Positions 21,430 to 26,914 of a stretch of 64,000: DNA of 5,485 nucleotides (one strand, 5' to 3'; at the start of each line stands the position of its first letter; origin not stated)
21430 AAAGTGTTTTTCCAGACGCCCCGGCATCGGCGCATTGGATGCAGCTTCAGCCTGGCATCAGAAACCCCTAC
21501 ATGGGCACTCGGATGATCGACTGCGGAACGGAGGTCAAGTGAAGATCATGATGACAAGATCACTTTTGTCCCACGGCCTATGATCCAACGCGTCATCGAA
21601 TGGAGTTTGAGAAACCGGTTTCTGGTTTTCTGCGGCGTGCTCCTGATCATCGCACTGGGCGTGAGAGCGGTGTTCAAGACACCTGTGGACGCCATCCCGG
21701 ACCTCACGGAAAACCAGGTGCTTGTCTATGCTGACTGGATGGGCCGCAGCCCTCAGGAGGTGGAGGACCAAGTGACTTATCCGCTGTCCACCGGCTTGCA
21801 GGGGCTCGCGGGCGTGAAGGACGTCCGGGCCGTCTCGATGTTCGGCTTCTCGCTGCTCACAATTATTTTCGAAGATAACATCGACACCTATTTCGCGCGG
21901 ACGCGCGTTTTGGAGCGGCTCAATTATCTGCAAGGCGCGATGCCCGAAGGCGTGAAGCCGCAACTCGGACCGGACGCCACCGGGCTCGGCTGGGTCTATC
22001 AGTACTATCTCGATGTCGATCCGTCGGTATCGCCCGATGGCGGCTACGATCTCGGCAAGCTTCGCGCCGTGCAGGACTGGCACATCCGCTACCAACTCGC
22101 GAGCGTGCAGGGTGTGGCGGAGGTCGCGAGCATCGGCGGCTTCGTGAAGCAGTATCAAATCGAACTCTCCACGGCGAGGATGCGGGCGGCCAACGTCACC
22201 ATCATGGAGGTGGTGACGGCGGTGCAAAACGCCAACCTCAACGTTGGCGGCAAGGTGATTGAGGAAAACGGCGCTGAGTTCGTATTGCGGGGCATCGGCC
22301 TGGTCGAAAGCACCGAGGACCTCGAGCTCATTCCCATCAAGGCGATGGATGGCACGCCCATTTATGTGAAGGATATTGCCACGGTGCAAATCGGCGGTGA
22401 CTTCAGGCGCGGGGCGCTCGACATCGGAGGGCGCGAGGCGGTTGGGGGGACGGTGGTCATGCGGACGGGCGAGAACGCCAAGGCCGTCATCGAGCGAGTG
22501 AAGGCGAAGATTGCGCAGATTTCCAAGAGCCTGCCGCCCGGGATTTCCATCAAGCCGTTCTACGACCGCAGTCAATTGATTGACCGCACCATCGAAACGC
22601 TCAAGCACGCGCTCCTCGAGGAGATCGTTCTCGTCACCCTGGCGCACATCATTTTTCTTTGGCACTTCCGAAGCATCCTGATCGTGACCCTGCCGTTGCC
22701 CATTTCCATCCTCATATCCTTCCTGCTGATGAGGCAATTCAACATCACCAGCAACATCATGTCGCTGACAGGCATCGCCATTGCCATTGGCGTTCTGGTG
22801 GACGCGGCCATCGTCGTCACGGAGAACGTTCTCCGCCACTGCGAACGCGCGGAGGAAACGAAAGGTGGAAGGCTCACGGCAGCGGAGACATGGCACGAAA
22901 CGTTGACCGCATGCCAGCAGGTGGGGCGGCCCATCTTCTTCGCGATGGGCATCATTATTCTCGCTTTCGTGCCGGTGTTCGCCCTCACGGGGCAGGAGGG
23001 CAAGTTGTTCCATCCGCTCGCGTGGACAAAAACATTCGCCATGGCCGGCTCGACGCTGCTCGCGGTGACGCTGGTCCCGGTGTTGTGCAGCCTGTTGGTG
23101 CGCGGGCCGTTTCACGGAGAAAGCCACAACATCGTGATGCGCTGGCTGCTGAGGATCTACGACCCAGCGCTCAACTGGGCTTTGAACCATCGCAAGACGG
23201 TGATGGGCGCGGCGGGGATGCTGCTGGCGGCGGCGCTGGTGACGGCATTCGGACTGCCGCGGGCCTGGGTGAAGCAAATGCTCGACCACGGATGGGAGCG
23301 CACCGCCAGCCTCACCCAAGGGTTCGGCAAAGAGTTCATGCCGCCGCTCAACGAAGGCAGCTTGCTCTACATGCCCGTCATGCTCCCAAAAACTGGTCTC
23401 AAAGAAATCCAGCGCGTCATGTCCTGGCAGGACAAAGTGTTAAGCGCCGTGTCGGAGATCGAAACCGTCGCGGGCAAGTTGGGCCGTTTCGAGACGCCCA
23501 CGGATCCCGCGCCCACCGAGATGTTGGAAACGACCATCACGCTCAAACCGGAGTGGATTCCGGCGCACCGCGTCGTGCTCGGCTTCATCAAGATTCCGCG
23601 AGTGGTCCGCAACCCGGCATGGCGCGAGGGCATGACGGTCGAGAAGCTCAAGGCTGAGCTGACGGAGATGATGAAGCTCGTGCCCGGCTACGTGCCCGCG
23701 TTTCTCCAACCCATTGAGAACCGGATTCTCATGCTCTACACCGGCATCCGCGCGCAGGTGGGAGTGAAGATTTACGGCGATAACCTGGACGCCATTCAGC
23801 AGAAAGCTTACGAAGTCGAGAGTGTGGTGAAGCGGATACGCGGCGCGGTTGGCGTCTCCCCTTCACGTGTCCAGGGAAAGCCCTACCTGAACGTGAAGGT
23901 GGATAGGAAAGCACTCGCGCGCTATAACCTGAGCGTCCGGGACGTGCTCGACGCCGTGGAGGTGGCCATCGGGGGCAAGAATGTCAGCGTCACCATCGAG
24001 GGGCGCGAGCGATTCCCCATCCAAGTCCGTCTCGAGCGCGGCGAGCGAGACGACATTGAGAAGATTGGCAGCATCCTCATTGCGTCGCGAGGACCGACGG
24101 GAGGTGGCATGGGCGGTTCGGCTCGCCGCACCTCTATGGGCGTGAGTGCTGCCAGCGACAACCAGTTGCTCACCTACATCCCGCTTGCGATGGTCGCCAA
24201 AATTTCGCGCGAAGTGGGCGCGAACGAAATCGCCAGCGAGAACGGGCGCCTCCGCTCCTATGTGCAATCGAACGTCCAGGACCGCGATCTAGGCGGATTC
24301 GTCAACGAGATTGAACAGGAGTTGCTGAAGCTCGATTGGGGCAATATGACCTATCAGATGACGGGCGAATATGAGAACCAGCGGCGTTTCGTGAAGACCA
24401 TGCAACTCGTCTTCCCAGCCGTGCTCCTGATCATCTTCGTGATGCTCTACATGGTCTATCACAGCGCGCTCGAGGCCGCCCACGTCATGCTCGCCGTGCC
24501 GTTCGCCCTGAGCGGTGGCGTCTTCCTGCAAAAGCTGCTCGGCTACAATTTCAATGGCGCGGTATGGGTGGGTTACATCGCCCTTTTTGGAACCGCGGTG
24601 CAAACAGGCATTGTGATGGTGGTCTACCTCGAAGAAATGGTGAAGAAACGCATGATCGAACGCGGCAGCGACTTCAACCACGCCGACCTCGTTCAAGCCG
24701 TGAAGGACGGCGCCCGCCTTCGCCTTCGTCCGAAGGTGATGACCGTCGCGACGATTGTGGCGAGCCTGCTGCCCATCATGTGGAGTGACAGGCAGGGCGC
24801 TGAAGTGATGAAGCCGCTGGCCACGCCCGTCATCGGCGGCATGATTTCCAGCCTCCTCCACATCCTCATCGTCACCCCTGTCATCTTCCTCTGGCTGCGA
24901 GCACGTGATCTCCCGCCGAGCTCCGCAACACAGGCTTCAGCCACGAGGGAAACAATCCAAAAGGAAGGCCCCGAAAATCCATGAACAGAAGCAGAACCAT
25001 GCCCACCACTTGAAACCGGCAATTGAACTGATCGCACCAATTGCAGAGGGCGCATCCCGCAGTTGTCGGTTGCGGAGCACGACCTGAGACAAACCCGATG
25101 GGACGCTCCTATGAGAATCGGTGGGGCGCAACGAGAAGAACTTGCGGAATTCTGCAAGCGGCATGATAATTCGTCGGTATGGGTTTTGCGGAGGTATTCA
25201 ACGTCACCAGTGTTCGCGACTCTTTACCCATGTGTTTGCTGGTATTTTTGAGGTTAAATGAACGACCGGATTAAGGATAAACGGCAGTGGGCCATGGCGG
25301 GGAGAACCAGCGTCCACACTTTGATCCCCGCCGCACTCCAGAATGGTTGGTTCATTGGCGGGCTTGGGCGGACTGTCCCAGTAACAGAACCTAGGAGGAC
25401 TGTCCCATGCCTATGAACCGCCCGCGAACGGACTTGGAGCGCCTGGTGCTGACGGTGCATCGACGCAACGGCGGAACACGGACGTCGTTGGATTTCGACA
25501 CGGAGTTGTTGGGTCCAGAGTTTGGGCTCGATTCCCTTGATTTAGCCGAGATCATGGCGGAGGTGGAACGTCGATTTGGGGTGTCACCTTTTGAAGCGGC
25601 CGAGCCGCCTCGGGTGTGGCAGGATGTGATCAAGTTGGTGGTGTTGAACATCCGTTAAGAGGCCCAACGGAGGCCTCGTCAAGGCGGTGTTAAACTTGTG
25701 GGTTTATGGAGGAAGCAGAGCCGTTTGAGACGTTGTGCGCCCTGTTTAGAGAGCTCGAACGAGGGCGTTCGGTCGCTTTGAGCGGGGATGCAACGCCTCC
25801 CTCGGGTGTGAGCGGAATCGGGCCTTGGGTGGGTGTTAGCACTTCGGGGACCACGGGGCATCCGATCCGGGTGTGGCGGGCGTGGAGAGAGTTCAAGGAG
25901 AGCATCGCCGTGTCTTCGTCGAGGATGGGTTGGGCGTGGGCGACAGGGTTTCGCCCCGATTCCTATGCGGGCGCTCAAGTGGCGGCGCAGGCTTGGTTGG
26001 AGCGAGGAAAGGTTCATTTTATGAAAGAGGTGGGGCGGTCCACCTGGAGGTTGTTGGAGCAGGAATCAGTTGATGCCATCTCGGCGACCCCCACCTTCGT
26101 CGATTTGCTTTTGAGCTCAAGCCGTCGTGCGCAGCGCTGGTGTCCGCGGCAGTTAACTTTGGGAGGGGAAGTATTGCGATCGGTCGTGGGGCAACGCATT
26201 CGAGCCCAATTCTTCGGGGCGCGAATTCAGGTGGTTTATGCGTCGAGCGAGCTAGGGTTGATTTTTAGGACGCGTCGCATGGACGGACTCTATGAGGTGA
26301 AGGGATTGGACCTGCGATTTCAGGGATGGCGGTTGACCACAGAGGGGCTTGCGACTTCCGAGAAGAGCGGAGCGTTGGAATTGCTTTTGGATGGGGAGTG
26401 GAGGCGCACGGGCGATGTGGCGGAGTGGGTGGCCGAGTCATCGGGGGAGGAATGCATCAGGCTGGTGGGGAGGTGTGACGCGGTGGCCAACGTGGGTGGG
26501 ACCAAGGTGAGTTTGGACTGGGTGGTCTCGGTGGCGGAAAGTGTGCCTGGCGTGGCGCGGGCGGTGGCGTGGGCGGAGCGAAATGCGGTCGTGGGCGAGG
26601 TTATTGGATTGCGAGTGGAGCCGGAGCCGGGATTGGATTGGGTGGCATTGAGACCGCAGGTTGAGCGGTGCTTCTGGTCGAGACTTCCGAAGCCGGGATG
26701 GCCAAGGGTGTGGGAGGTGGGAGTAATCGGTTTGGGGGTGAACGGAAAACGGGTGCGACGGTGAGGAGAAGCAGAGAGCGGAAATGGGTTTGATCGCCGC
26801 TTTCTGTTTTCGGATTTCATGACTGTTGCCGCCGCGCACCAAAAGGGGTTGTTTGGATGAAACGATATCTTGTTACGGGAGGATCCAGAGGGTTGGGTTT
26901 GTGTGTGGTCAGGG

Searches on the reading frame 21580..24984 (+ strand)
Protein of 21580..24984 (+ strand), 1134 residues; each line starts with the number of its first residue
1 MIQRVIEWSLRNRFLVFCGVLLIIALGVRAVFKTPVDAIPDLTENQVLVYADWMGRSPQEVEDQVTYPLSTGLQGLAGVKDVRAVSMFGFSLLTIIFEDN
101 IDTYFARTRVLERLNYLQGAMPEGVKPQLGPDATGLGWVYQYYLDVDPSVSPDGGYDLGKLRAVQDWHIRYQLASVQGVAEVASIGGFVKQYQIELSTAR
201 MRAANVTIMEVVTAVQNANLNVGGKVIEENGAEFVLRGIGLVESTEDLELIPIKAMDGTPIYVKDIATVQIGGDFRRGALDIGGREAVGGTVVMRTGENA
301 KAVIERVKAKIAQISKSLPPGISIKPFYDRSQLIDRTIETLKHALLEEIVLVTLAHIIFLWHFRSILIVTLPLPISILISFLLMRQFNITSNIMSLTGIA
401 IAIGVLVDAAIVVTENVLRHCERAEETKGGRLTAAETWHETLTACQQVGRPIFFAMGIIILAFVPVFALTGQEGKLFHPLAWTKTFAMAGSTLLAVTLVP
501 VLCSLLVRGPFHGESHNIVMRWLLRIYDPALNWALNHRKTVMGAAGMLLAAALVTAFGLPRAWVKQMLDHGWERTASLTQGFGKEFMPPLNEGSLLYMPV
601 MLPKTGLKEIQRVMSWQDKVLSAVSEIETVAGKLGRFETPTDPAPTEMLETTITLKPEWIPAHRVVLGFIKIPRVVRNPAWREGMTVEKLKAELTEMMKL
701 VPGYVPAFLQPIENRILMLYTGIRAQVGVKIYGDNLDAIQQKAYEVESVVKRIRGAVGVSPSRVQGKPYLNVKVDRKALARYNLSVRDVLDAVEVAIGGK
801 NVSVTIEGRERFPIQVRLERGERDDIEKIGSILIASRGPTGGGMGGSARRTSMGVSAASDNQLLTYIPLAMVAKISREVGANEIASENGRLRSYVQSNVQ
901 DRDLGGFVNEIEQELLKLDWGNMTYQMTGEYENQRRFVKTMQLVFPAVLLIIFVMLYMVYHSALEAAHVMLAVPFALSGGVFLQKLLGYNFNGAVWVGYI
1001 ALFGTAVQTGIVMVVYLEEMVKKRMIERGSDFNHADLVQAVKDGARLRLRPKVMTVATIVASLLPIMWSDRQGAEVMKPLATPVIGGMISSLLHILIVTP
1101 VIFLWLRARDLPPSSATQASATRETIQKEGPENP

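Call 86: search_protein_families(library=pfam, proteins=[window:21580-24984:+], max_evalue=0.0001)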
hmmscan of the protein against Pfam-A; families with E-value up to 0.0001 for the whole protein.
window:21580-24984:+ (1134 aa): 1 family
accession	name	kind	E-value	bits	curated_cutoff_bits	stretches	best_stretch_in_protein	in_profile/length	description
PF00873.25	ACR_tran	-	1.4e-214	715.4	28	2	6-565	2-554/1021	AcrB/AcrD/AcrF family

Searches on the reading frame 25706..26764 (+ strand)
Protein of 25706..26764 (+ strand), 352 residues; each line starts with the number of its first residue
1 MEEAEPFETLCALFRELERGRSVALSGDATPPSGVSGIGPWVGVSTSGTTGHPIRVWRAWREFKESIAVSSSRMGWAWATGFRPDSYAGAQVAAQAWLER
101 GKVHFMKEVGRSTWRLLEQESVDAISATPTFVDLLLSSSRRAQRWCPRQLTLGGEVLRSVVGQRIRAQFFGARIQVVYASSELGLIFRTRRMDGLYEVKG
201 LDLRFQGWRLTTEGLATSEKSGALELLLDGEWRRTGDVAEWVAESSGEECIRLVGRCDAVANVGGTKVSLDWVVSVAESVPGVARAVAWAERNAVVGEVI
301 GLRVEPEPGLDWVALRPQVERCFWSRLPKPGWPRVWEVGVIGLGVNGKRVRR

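Call 86: search_protein_families(library=pfam, proteins=[window:25706-26764:+], max_evalue=0.0001)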
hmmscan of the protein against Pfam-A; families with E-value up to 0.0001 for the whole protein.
window:25706-26764:+ (352 aa): 1 family
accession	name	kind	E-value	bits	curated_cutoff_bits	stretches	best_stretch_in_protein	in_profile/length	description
PF00501.34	AMP-binding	-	2.6e-08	33.5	29.9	1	46-189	170-330/384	AMP-binding enzyme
